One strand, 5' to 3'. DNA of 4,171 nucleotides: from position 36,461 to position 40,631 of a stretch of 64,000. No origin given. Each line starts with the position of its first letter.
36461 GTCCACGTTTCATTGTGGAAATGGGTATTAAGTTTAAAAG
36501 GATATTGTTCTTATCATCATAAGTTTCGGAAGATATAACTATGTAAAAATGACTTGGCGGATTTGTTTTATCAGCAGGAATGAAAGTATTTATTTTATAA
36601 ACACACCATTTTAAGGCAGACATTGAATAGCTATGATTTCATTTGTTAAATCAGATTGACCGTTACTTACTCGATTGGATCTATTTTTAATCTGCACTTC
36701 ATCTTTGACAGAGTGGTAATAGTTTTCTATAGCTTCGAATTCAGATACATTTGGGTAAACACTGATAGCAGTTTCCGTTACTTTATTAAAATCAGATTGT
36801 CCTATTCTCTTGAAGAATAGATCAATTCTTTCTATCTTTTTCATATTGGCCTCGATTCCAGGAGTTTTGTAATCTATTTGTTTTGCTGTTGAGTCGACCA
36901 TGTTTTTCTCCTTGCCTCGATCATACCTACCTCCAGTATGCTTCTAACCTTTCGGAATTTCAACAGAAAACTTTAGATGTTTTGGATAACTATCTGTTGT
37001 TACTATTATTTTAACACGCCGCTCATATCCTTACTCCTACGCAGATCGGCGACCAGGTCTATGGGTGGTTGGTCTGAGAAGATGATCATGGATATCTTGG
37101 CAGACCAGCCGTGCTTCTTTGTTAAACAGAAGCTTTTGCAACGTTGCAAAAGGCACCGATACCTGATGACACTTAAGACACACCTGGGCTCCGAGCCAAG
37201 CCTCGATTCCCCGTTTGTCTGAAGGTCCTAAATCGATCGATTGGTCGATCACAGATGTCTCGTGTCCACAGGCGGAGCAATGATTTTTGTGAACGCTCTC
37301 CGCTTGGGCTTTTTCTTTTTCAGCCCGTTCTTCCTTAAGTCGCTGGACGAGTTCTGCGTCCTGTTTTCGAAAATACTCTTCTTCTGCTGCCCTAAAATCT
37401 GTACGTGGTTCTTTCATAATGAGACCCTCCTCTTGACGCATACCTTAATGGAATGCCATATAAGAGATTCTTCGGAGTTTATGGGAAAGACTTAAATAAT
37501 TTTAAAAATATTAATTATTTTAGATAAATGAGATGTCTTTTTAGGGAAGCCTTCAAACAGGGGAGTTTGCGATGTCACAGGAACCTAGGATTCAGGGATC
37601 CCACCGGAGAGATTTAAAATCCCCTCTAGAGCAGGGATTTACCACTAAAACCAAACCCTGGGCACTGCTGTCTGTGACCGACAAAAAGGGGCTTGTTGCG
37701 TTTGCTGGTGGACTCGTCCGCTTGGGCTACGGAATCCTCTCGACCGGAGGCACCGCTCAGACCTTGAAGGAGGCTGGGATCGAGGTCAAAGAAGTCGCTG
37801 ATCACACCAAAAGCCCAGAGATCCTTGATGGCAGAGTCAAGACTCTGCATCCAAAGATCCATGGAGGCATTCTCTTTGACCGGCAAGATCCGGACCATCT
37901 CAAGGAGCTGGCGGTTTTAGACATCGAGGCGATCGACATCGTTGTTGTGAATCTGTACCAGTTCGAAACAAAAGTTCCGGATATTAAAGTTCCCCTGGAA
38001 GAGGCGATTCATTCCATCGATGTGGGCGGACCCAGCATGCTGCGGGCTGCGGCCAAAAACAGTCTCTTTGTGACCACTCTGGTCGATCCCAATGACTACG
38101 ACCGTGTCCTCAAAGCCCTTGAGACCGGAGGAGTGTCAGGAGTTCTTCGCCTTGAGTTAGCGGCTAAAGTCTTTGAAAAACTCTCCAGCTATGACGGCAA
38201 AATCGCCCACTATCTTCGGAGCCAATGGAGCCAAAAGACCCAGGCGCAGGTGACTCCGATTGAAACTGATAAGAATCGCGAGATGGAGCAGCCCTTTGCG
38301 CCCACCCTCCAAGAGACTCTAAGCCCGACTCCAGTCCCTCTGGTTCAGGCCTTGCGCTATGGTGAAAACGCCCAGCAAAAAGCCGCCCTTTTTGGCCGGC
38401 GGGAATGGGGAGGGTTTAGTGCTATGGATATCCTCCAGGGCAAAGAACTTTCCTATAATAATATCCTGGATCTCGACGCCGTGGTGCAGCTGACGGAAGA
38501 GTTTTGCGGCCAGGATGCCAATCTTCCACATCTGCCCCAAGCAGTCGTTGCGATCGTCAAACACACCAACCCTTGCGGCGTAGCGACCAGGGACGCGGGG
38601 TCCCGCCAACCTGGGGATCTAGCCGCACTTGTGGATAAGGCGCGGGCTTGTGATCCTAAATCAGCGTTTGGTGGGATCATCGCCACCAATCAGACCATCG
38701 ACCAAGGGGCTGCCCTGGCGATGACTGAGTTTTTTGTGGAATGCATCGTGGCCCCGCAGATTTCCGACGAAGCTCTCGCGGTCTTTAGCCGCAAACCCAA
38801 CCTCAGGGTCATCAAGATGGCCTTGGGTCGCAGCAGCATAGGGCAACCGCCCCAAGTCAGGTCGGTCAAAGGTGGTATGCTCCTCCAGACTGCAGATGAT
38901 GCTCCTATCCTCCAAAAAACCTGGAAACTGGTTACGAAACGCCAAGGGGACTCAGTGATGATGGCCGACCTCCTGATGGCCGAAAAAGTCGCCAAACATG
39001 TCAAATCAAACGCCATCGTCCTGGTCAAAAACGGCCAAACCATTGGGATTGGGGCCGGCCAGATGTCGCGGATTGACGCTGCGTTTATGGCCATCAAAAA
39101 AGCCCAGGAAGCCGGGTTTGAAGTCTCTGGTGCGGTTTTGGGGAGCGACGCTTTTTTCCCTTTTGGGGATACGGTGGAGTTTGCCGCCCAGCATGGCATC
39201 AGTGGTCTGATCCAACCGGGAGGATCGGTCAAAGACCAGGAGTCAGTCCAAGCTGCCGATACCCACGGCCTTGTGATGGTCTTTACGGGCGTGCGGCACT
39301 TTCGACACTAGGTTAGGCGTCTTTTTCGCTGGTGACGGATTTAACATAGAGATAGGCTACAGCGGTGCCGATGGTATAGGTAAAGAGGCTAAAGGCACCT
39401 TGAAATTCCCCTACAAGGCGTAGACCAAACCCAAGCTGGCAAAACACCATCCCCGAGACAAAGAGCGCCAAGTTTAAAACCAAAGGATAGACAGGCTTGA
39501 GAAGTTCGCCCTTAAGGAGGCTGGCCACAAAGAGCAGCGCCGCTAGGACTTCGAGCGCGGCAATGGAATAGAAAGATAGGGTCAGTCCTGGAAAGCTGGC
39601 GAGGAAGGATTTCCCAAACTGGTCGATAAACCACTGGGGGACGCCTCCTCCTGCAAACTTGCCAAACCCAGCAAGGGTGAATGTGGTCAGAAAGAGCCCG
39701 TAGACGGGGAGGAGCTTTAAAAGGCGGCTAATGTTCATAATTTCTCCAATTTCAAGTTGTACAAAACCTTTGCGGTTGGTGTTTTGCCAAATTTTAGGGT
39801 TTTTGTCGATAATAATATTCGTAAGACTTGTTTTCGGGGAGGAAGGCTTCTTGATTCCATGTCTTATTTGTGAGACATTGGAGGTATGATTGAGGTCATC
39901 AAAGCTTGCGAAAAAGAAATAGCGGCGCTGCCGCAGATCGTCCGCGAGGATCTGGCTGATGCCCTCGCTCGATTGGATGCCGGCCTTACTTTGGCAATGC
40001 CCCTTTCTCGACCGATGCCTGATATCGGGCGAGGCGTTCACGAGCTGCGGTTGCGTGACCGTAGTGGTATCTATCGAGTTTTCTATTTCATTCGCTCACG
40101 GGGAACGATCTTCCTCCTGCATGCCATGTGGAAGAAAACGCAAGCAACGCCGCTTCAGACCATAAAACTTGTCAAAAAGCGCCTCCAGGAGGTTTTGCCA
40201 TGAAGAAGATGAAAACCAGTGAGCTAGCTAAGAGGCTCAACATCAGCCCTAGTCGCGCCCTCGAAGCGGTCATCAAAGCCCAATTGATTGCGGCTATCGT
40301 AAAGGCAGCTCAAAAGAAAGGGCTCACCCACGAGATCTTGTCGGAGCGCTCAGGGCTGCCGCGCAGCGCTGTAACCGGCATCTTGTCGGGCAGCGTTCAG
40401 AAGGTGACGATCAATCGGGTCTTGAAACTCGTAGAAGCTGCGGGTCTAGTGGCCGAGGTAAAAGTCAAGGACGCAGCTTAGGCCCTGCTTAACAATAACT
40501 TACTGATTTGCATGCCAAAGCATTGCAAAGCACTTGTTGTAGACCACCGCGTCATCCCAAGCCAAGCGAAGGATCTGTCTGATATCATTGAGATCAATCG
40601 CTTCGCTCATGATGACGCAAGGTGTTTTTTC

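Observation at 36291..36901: AT-rich two-gene insert: MazF/PemK-like toxin with an unrecognised upstream partner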

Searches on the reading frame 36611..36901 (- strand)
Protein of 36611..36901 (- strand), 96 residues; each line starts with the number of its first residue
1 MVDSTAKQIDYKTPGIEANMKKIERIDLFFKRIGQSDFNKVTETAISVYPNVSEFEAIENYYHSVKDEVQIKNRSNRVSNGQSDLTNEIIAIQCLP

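Call 4: search_protein_families(library=pfam, proteins=[window:36611-36901:-], max_evalue=10)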
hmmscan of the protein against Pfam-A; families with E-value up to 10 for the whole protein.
window:36611-36901:- (96 aa): 0 families

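Call 5: search_protein_families(library=padloc, proteins=[window:36611-36901:-], max_evalue=10)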
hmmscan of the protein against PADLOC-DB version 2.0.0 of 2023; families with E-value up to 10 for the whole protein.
window:36611-36901:- (96 aa): 0 families

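Call 6: search_protein_families(library=ncbifam, proteins=[window:36611-36901:-], max_evalue=10)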
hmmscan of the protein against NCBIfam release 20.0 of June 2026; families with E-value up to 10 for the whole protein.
window:36611-36901:- (96 aa): 0 families

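Call 7: search_protein_families(library=phrogs, proteins=[window:36611-36901:-], max_evalue=10)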
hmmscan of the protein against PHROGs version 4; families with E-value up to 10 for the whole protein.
window:36611-36901:- (96 aa): 1 family
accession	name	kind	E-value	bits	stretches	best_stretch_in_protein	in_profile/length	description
phrog_5698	-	unknown function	0.19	12.1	1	8-61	91-144/195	-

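Call 9: find_homologous_proteins(query=window:36611-36901:-, max_evalue=0.01)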
Query window:36611-36901:- (96 aa): 1 proteins with E <= 0.01 among 1 candidates.
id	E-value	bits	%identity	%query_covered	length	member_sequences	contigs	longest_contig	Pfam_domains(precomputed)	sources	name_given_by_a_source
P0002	2.1e-55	202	100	100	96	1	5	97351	-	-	-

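Call 13: search_solved_structures(query=window:36611-36901:-, max_evalue=10, show_alignments=2)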
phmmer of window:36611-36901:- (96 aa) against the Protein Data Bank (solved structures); distinct sequences matched with E-value up to 10: 0.

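Call 44: search_solved_structures(query=A2, max_evalue=10, show_alignments=3)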
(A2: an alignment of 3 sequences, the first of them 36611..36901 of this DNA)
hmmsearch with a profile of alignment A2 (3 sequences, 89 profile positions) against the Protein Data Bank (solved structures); distinct sequences matched with E-value up to 10: 5.
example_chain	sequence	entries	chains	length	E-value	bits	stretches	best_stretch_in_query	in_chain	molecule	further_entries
5in9_A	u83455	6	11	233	1.5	12.6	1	11-58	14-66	Endoplasmin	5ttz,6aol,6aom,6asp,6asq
1qy8_A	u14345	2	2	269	1.6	12.6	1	11-58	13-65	Endoplasmin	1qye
1tbw_A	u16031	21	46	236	1.6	12.5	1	11-58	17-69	Endoplasmin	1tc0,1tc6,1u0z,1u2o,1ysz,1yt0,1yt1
2esa_A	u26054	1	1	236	1.6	12.5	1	11-58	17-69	Endoplasmin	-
1yt2_A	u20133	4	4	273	1.8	12.4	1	11-58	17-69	Endoplasmin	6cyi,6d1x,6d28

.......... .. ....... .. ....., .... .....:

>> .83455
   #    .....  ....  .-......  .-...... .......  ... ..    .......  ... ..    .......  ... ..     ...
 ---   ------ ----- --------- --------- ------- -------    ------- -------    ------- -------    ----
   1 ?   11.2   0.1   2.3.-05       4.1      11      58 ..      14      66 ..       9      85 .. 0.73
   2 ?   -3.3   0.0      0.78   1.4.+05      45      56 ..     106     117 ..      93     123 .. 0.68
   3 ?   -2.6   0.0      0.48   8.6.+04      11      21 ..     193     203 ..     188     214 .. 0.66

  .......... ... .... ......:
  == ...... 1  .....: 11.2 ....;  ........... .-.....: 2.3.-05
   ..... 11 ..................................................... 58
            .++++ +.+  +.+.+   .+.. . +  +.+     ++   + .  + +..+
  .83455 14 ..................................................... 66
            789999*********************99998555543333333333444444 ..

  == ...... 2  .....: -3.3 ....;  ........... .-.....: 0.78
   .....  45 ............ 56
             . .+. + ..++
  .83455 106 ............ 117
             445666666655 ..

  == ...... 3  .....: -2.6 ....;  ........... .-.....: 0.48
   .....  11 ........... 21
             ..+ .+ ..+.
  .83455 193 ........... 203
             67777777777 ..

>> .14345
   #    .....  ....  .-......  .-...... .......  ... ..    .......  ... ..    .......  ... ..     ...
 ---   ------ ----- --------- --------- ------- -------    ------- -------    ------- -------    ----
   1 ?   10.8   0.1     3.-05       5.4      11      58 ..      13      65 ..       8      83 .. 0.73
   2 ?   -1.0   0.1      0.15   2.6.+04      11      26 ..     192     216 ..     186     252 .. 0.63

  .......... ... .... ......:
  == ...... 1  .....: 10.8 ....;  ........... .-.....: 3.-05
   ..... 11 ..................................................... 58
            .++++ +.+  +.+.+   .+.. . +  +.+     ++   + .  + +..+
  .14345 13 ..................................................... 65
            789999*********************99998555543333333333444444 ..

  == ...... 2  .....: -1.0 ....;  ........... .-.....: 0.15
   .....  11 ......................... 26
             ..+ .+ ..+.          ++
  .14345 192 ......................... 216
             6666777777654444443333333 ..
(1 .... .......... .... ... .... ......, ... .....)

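Call 70: predict_structure(protein=window:36611-36901:-)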
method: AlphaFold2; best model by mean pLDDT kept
length: 96 residues; sequences in the alignment: 1
mean_pLDDT: 67.1   pTM: 0.48
mean pLDDT of the five models: 67.1, 54.3, 52.7, 51.3, 43.1
residues with pLDDT >= 90: 2; 70-90: 47; 50-70: 20; < 50: 27
segments of 3 or more residues with pLDDT < 50: 10-12, 78-96
pLDDT, mean of each block of 10 residues (from residue 1): 50 57 82 80 87 86 80 54 43 40
secondary structure, 60 per line:
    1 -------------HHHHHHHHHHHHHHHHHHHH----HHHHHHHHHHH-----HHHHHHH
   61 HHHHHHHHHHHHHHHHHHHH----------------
elements in order: H14-33 H38-48 H54-80

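Call 73: fold_search(model_id=the predicted structure, library=pdb)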
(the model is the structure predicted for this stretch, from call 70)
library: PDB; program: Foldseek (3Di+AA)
matches with E <= 10: 44; with E <= 0.001: 0
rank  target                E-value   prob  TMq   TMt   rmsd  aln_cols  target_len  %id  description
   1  2vk9                  2.5e+00  0.08  0.22  0.06   9.8        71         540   15  CRYSTAL STRUCTURE OF THE CATALYTIC DOMAIN OF ALPHA-TOXIN FROM CLOSTRIDIUM NOVYI (released 2008-03-18)
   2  3erm_A                3.2e+00  0.08  0.26  0.33   9.0        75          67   13  The crystal structure of a conserved protein with unknown function from Pseudomonas syringae pv. tomato str. DC3000 (released 2008-10-21)
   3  3erm_D                3.7e+00  0.08  0.25  0.34   9.1        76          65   13  The crystal structure of a conserved protein with unknown function from Pseudomonas syringae pv. tomato str. DC3000 (released 2008-10-21)
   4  6h7a_B                4.1e+00  0.13  0.32  0.37  10.6        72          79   15  Structure of Leishmania PABP1 (domain J). (released 2018-12-12)
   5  6h7b_C                4.4e+00  0.13  0.32  0.38   9.9        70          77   16  Structure of Leishmania PABP1 (domain J) complexed with a peptide containing the PAM2 motif of eIF4E4. (released 2018-12-12)
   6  8ijt_B                4.7e+00  0.08  0.31  0.11  16.4        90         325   16  crystal structure of Hyp N135A mutant from Hypoxylon sp. E7406B (released 2024-02-28)
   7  2pmr                  5.0e+00  0.07  0.28  0.32   6.4        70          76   27  Crystal structure of a protein of unknown function from Methanobacterium thermoautotrophicum (released 2007-05-08)
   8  7bin_L                5.0e+00  0.06  0.26  0.33  14.8        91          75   13  Salmonella export gate and rod refined in focussed C1 map (released 2021-05-05)
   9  8ijt_D                5.3e+00  0.08  0.31  0.12  16.6        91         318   13  crystal structure of Hyp N135A mutant from Hypoxylon sp. E7406B (released 2024-02-28)
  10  8ii9_D                5.7e+00  0.06  0.28  0.10  16.5        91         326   18  crystal structure of Hyp mutant from Hypoxylon sp. E7406B (released 2024-02-28)
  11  7x8l                  6.0e+00  0.10  0.27  0.07   5.2        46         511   11  Microbial family VII carboxylesterase E93 Wild-type (released 2023-03-15)
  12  8vei                  6.4e+00  0.09  0.28  0.25   5.1        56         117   23  De novo designed colic acid binder CHD_r1 (released 2024-07-17)
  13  8qhu_i                6.4e+00  0.06  0.28  0.27   9.1        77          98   10  CRYO-EM STRUCTURE OF LEISHMANIA MAJOR 80S RIBOSOME : LM32Cs1C1 snoRNA overexpression (released 2025-02-12)
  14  9fhl_S                6.9e+00  0.08  0.26  0.37   9.2        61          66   11  High-resolution cryo-EM structure of Saccharolobus solfataricus 30S ribosomal subunit bound to mRNA and initiator tRNA (released 2025-01-15)
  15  4z8l_B                7.3e+00  0.13  0.41  0.47   5.1        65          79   12  Crystal structure of DCAF1/SIV-MND VPX/MND SAMHD1 NTD ternary complex (released 2015-06-17)
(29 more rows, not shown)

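Call 76: search_dna_similar(query=window:36611-36901:-, collection=plasmids, mode=protein, max_evalue=1, max_rows=10)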
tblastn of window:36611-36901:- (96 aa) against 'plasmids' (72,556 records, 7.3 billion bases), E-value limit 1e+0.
No match.

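Call 78: search_dna_similar(query=window:36611-36901:-, collection=phages, mode=protein, max_evalue=1, max_rows=10)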
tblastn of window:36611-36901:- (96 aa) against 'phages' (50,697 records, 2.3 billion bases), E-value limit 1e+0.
No match.

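Call 110: fold_search(model_id=the predicted structure, library=viral)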
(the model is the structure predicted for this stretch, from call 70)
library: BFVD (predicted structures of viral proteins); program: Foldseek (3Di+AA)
matches with E <= 10: 202; with E <= 0.001: 0
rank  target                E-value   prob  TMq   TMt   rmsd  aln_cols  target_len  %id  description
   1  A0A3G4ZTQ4            2.4e-01  0.57  0.38  0.17  17.2       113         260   15  Uncharacterized protein [Edafosvirus sp.]
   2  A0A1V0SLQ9            3.1e-01  0.82  0.43  0.21   8.5        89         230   15  Uncharacterized protein [Klosneuvirus KNV1]
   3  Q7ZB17                6.7e-01  0.57  0.45  0.44  14.4        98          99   10  Protein Vpr [Simian immunodeficiency virus]
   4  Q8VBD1                8.1e-01  0.35  0.36  0.35  12.9        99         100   14  Wsv034 [White spot syndrome virus (isolate Shrimp/China/Tongan/1996)]
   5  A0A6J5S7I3            8.6e-01  0.35  0.36  0.19  11.2        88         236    6  Uncharacterized protein [uncultured Caudovirales phage]
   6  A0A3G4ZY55            8.6e-01  0.21  0.36  0.12  22.1       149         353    7  Ankyrin repeat protein [Faunusvirus sp.]
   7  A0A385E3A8            9.1e-01  0.63  0.48  0.46  14.6        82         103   15  (no name in the UniProt tables at hand)
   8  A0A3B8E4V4            9.7e-01  0.30  0.30  0.38   6.8        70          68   17  Uncharacterized protein [Proteus phage Stubb]
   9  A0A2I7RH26            1.0e+00  0.12  0.25  0.14  21.6       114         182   14  (no name in the UniProt tables at hand)
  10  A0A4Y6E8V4            1.1e+00  0.28  0.34  0.34  10.6        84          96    7  (no name in the UniProt tables at hand)
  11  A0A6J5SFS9            1.1e+00  0.13  0.25  0.11  13.2       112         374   16  Uncharacterized protein [uncultured Caudovirales phage]
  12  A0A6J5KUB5            1.2e+00  0.66  0.45  0.50   6.9        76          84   13  Uncharacterized protein [uncultured Caudovirales phage]
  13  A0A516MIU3            1.5e+00  0.20  0.29  0.33  11.2        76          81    9  (no name in the UniProt tables at hand)
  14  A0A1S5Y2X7            1.6e+00  0.41  0.36  0.11   3.8        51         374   20  Integrase catalytic domain-containing protein [uncultured archaeal virus]
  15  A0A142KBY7            1.6e+00  0.12  0.21  0.20   9.7        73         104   15  Lipoprotein [Gordonia phage Emalyn]
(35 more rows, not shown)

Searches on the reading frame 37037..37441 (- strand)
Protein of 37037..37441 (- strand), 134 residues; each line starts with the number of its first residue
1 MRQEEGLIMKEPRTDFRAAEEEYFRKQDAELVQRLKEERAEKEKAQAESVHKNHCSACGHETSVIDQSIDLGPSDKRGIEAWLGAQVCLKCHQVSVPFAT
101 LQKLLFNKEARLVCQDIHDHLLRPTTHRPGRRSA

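Call 4: search_protein_families(library=pfam, proteins=[window:37037-37441:-], max_evalue=10)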
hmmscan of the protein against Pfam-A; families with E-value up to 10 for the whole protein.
window:37037-37441:- (134 aa): 6 families
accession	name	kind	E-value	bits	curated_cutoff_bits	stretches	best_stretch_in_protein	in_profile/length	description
PF10238.14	Eapp_C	-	0.021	15.5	25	1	20-68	75-123/134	E2F-associated phosphoprotein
PF04568.17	IATP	-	0.023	15.6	25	1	17-50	57-89/98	Mitochondrial ATPase inhibitor, IATP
PF10621.14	FpoO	-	0.045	14.5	25.2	1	38-93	46-99/110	F420H2 dehydrogenase subunit FpoO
PF14803.11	Zn_ribbon_Nudix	-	0.15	12.5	25.6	1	53-63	1-11/34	Nudix N-terminal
PF23477.1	zf_Tbcl_2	-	0.32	11.2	27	1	51-64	4-17/37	Probable treble clef zinc finger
PF13746.11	Fer4_18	-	0.35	11.5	27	1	23-71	29-77/114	4Fe-4S dicluster domain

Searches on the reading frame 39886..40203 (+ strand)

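Call 92: search_protein_families(library=pfam, proteins=[window:39886-40203:+], max_evalue=0.01)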
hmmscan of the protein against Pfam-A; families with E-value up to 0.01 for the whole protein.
window:39886-40203:+ (105 aa): 1 family
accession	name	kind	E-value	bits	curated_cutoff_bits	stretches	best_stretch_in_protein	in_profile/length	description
PF05973.20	Gp49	-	3.5e-19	69.1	23.9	1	10-100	1-89/90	Phage derived protein Gp49-like (DUF891)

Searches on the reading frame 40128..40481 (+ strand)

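Call 92: search_protein_families(library=pfam, proteins=[window:40128-40481:+], max_evalue=0.01)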
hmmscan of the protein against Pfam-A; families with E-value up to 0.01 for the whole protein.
window:40128-40481:+ (117 aa): 13 families
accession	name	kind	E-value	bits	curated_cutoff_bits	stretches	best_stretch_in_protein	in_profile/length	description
PF13744.12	HTH_37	-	6.9e-10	39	27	1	40-114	6-80/80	Helix-turn-helix domain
PF01381.28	HTH_3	-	4e-07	30.4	23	1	60-106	4-49/55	Helix-turn-helix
PF13443.12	HTH_26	-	1.5e-06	28.8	22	1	61-104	6-49/63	Cro/C1-type HTH DNA-binding domain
PF13560.12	HTH_31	-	5e-05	24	27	1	62-107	11-56/64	Helix-turn-helix domain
PF13412.12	HTH_24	-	0.00017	21.5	21.9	0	30-46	20-36/48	Winged helix-turn-helix DNA-binding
PF13384.12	HTH_23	-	0.00072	19.7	24.6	0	27-43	17-33/50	Homeodomain-like domain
PF01978.25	TrmB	-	0.0008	19.6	25.6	0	63-87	20-44/68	Sugar-specific transcriptional regulator TrmB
PF04967.18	HTH_10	-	0.0034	17.6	23.1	0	26-52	22-48/53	HTH DNA binding domain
PF09339.16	HTH_IclR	-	0.0034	17.5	22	0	62-87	15-40/52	IclR helix-turn-helix domain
PF01047.28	MarR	-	0.0041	17.4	24.6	0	27-42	17-32/59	MarR family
PF12802.13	MarR_2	-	0.0046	17.5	27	0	90-111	32-53/61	MarR family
PF04545.22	Sigma70_r4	-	0.0046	16.9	24.1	0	57-92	12-47/50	Sigma-70, region 4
PF13545.12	HTH_Crp_2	-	0.0088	16.4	27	0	90-109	34-53/70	Crp-like helix-turn-helix domain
